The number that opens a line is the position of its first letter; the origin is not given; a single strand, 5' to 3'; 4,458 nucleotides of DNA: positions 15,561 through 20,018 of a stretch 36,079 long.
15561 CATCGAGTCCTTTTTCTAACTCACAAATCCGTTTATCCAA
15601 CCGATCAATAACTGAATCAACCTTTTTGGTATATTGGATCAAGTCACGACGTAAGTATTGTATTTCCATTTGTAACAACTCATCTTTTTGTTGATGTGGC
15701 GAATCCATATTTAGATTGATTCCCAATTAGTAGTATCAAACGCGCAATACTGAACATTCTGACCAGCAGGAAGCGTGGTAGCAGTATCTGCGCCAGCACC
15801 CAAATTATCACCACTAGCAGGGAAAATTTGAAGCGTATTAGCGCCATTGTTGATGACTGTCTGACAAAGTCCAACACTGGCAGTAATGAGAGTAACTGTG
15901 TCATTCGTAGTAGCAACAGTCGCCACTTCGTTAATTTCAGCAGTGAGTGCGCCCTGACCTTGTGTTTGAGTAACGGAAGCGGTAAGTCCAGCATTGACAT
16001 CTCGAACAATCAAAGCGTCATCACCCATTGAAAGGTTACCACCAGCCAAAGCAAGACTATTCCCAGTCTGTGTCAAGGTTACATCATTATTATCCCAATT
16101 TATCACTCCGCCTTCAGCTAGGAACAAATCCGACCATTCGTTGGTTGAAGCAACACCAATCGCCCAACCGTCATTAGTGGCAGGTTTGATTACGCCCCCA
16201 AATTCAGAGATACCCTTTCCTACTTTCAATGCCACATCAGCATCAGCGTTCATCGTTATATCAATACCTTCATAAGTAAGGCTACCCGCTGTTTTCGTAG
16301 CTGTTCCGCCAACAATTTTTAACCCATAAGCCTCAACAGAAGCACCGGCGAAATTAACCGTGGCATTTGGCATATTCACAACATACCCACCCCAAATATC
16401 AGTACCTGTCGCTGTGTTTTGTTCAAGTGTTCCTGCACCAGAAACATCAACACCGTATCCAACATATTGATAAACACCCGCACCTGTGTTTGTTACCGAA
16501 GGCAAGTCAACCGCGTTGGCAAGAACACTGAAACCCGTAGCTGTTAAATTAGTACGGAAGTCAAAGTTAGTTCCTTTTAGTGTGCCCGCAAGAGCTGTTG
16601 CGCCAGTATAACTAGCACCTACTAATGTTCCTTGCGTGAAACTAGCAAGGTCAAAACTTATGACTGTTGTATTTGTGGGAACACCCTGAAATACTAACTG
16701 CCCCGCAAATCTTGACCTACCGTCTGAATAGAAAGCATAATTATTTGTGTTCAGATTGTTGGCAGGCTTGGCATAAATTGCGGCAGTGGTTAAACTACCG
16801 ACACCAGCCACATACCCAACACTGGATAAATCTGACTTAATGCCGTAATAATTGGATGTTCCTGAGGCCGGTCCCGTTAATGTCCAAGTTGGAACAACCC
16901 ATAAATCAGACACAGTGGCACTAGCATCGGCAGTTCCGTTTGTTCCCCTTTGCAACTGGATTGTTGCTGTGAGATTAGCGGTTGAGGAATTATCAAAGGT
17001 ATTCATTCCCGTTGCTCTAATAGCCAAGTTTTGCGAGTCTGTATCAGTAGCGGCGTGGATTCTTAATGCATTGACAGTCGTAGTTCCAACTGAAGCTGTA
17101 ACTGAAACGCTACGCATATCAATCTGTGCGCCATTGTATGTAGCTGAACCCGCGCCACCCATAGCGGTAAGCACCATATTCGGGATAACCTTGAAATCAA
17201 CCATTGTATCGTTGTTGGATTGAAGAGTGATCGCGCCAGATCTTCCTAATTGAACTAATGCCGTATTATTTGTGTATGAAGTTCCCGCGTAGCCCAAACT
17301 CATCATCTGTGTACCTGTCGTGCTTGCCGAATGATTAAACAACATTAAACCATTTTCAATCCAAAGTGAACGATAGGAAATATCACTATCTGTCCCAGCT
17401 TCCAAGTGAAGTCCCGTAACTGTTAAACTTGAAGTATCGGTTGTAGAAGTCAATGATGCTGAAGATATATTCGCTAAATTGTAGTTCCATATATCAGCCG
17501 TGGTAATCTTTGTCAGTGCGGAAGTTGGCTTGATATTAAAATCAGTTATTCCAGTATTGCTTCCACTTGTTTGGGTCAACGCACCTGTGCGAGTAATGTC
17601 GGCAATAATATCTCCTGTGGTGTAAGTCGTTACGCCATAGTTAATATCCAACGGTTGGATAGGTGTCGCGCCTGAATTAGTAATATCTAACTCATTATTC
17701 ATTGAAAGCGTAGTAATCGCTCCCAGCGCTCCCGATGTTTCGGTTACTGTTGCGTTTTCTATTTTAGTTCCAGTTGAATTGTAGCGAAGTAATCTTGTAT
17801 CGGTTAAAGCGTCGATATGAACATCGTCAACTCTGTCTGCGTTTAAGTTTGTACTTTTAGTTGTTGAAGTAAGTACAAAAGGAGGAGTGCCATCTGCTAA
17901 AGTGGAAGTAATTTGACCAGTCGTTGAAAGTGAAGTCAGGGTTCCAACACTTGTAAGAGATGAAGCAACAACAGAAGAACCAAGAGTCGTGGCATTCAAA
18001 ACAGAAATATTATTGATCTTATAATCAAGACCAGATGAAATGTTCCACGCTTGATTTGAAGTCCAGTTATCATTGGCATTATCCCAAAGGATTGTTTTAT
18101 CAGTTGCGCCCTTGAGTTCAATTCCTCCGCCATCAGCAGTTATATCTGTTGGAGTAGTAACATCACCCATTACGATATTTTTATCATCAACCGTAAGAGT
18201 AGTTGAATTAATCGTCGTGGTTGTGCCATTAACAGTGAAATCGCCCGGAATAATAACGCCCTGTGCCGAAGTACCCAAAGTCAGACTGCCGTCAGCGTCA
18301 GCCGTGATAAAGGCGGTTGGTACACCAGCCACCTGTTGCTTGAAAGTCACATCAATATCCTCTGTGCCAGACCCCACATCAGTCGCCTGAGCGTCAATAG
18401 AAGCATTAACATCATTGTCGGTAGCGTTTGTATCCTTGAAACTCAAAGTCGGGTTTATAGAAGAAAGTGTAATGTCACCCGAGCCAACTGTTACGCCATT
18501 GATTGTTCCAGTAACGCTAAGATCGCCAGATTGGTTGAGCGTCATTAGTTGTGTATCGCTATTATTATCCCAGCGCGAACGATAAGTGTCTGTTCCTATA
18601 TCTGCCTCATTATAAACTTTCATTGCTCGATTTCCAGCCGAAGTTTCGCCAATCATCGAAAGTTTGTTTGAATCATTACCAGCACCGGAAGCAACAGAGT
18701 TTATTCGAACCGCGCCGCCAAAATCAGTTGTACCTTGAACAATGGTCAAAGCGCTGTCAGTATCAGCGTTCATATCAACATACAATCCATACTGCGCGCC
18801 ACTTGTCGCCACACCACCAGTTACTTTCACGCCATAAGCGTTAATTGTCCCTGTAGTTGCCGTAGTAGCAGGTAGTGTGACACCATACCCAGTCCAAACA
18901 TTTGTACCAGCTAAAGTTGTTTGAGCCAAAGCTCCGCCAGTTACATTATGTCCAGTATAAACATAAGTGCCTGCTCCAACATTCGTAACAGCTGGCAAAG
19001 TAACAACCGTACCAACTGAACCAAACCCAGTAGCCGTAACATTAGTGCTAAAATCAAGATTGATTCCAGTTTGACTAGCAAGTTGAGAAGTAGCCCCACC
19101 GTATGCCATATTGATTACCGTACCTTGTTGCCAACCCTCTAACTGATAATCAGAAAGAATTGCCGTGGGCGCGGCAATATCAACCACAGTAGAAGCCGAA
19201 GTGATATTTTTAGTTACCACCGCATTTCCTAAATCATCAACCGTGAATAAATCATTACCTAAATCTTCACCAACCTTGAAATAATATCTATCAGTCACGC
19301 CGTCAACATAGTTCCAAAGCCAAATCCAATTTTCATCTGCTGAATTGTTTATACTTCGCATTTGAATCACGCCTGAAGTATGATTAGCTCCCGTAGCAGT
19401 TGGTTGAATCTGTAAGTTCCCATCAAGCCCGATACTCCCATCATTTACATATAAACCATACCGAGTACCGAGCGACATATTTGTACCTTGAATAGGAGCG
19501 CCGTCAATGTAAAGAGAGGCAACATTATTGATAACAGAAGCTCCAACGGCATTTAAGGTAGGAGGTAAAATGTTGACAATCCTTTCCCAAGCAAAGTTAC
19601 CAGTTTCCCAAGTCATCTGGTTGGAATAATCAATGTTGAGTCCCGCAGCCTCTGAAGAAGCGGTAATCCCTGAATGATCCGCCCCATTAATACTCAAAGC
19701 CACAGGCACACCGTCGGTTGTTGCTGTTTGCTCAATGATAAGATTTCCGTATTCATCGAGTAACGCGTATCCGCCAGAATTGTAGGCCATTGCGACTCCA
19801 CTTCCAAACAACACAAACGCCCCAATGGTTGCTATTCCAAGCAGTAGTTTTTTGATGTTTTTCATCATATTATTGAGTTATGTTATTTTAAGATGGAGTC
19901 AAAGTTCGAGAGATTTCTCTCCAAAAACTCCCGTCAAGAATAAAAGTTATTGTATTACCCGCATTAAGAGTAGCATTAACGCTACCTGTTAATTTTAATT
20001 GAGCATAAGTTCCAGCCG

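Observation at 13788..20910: A 7 kb block of exported and membrane proteins between the head and tail modules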

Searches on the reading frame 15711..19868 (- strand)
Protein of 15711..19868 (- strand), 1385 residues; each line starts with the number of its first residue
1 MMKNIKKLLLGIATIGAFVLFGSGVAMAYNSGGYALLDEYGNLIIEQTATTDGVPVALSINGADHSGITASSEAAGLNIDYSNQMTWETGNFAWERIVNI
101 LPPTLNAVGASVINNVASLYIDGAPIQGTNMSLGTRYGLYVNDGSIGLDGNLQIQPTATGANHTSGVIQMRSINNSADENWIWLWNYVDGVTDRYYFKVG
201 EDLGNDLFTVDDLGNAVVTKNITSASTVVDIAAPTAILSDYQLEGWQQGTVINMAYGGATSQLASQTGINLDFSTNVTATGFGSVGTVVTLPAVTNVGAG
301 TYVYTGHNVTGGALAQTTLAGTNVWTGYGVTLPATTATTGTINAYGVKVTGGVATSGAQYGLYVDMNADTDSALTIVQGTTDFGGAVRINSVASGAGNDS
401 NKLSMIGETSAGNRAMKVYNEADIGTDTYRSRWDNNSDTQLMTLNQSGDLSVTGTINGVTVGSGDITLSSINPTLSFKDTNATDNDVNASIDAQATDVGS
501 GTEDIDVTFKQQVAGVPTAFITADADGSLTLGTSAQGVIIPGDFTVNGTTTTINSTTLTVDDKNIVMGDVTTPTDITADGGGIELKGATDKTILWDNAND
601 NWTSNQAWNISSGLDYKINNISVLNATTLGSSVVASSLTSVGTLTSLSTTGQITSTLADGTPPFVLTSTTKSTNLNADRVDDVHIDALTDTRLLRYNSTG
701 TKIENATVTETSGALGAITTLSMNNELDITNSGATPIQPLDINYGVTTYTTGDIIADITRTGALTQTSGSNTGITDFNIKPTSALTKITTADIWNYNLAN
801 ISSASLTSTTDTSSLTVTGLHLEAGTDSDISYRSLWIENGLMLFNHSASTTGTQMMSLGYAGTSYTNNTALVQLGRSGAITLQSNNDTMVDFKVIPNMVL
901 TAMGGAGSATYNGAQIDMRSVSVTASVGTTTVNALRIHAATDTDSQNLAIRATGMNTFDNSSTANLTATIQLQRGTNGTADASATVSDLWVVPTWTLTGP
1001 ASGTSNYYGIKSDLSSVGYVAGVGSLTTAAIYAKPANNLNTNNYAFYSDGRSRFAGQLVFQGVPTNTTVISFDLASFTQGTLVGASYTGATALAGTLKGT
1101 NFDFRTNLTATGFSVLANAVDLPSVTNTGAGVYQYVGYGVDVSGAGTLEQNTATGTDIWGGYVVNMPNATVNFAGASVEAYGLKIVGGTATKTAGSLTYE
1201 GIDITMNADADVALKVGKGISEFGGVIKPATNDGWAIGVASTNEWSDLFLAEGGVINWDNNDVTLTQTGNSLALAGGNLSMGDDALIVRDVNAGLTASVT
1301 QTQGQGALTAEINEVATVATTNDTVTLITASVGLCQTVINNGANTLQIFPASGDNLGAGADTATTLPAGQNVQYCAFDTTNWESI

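Call 4: search_protein_families(library=pfam, proteins=[window:15711-19868:-], max_evalue=0.1)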
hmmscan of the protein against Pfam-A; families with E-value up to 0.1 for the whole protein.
window:15711-19868:- (1385 aa): 0 families

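Call 5: search_protein_families(library=phrogs, proteins=[window:15711-19868:-], max_evalue=0.1)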
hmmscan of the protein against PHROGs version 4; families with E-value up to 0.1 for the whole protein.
window:15711-19868:- (1385 aa): 0 families

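Call 9: search_dna_similar(query=window:15711-19868:-, collection=phages, mode=protein, max_rows=20)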
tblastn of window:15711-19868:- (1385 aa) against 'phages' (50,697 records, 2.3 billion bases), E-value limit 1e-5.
Records with a match: 12; places in all: 12; records where one place covers at least 80% of the query: 0.
Best place of each record, by identity: <60% 12.
By first word of the organism name: Synechococcus 6; Marine 3; Caudoviricetes 2; uncultured 1.
By host as written in the record: - 6; Synechococcus sp. 3; Synechococcus sp. CB0204 2; Synechococcus sp. WH 7803 1.
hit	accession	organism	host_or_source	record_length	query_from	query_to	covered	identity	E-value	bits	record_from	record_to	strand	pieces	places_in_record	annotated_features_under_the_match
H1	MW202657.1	Caudoviricetes sp.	Manatee Spring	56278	1291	1385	7%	49.5%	8e-7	60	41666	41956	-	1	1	hypothetical protein | esterase/lipase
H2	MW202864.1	Caudoviricetes sp.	Manatee Spring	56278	1291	1385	7%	49.5%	8e-7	60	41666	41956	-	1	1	hypothetical protein | esterase/lipase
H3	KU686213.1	Synechococcus phage S-CAM7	Synechococcus sp.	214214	538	626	6%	43.8%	1e-7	63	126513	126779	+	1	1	hypothetical protein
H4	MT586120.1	Synechococcus phage S-CAM7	Synechococcus sp. WH 7803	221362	538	626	6%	43.8%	1e-7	63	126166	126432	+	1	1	hypothetical protein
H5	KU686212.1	Synechococcus phage S-CAM7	Synechococcus sp.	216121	538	626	6%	43.8%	1e-7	63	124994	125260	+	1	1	hypothetical protein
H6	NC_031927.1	Synechococcus phage S-CAM7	Synechococcus sp.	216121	538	626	6%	43.8%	1e-7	63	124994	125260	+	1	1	hypothetical protein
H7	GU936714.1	Synechococcus phage S-CBS2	Synechococcus sp. CB0204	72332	560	624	5%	58.5%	9e-13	80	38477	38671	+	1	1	head decoration protein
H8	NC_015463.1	Synechococcus phage S-CBS2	Synechococcus sp. CB0204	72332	560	624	5%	58.5%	9e-13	80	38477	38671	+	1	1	head decoration protein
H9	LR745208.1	uncultured phage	metagenomic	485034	55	156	7%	37.3%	5e-7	61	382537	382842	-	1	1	record has no annotation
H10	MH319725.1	Marine virus AG-345-D19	single cell amplified by WGA-X; seawater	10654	560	626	5%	55.2%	8e-13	80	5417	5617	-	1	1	record has no annotation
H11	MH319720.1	Marine virus AG-345-D19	single cell amplified by WGA-X; seawater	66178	560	626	5%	49.3%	3e-8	65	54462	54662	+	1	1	record has no annotation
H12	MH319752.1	Marine virus AG-345-F15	single cell amplified by WGA-X; seawater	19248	574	626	4%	54.5%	8e-6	57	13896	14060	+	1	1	record has no annotation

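Call 11: find_homologous_proteins(query=window:15711-19868:-)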
Query window:15711-19868:- (1385 aa): 3 proteins with E <= 0.001 among 8000 candidates.
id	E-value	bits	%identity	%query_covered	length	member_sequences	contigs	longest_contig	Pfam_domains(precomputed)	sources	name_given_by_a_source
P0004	0.0e+0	2885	100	98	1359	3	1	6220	-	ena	-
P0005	3.9e-25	106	34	8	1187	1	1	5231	-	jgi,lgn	jgi:hypothetical protein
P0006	6.5e-12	62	54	7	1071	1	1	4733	PF18454.8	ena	-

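Call 22: find_encoding_contigs(protein=P0004, flank=10000, max_places=4)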
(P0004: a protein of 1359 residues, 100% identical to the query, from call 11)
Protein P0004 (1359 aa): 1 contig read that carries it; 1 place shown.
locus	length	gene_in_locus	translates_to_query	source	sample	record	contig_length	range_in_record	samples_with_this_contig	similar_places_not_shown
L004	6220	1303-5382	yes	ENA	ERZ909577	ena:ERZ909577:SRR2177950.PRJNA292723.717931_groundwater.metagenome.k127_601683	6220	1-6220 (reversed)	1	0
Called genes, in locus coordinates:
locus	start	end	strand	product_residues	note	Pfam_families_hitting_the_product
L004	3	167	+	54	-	?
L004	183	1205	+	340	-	PF25692:Phage_depo_C (weak)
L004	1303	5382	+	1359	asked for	-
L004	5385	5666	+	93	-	-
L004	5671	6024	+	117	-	-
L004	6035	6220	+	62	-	?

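Call 30: search_solved_structures(query=window:15711-19868:-, max_evalue=1)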
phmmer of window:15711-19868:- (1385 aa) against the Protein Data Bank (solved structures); distinct sequences matched with E-value up to 1: 0.

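Call 77: get_annotated_region(hit=H1, flank=6000)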
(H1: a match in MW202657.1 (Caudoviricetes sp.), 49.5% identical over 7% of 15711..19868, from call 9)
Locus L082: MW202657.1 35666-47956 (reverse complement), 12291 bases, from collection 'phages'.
description: Siphoviridae sp. isolate ctIqW946, complete genome.
organism: Caudoviricetes sp. (NCBI taxid 2832643)
taxonomy: Viruses; Duplodnaviria; Heunggongvirae; Uroviricota; Caudoviricetes
host: -; source: Manatee Spring; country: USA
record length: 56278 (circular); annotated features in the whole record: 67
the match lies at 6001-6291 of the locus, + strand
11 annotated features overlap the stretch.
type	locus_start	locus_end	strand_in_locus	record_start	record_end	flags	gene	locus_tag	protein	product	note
CDS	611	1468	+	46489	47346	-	-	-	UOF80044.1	minor tail protein L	-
CDS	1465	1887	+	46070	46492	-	-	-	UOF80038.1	putative phage cell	-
CDS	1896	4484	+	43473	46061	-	-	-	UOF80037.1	putative phage tail protein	-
CDS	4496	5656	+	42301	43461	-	-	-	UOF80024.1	phage-related tail fiber protein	-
CDS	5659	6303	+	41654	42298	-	-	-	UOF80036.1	hypothetical protein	-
CDS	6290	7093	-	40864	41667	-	-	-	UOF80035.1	esterase/lipase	-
CDS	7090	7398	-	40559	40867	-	-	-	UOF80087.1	vrR-nuc domain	-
CDS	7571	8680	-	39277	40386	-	-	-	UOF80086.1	modification methylase haeiiI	-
CDS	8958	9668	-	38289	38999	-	-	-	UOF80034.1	methyltransferase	-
CDS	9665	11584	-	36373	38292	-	-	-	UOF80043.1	DNA polymerase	-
CDS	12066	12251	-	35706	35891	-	-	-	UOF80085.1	hypothetical protein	-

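Call 111: search_protein_families(library=ncbifam, proteins=[window:15711-19868:-], max_evalue=0.01)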
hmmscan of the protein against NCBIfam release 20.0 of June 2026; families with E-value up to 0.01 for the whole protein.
window:15711-19868:- (1385 aa): 0 families

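Call 112: search_protein_families(library=padloc, proteins=[window:15711-19868:-], max_evalue=0.01)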
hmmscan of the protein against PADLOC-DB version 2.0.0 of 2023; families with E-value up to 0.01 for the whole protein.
window:15711-19868:- (1385 aa): 0 families

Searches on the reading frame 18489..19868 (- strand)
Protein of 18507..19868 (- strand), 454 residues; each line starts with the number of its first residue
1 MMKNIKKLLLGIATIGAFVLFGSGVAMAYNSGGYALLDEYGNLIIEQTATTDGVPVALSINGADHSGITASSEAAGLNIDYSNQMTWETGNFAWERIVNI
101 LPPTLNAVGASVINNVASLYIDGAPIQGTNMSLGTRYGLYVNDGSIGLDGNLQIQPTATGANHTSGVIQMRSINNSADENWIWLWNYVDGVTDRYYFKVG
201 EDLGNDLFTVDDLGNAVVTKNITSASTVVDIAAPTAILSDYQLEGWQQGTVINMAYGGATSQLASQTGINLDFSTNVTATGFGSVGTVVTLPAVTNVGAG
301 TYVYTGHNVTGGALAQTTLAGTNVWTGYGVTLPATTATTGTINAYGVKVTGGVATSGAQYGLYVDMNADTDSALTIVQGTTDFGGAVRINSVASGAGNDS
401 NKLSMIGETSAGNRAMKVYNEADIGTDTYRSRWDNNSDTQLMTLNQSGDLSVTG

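Call 58: find_related_loci(query=window:18507-19868:-, collection=viral_contigs, flank=8000)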
Query seq(454 aa) (454 aa) in viral_contigs; peptide patterns used: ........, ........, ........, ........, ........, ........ (x = any residue, [..] = any of these).
17 stretches matched a pattern, but none encodes a relative of the query by tblastn (E <= 1e-3).

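Call 102: predict_structure(alignment_id=A8)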
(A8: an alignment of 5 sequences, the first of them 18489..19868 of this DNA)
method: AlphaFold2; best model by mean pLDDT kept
length: 460 residues; sequences in the alignment: 5
mean_pLDDT: 33.7   pTM: 0.20
mean pLDDT of the five models: 33.7, 33.4, 32.0, 31.0, 30.0
residues with pLDDT >= 90: 0; 70-90: 0; 50-70: 1; < 50: 459
segments of 3 or more residues with pLDDT < 50: 1-450, 452-460
pLDDT, mean of each block of 10 residues (from residue 1): 35 35 31 41 37 29 32 33 36 39 32 32 31 32 32 33 32 32 35 34 36 34 28 30 31 32 29 34 34 34 35 33 29 29 29 27 29 28 32 33 44 43 37 39 42 43
secondary structure, 60 per line:
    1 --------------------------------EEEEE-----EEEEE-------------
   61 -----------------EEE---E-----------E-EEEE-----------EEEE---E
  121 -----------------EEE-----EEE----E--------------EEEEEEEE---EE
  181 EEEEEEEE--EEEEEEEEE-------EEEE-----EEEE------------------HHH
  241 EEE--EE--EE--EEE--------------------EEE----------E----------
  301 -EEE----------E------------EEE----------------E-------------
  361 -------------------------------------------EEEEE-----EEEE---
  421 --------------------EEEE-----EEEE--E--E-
elements in order: E33-37 E43-47 E78-80 E98-101 E113-116 E138-140 E146-148 E168-175 E179-188 E191-199 E207-210 E216-219 E241-243 E254-256 E277-279 E302-304 E328-330 E404-408 E414-417 E441-444 E450-453
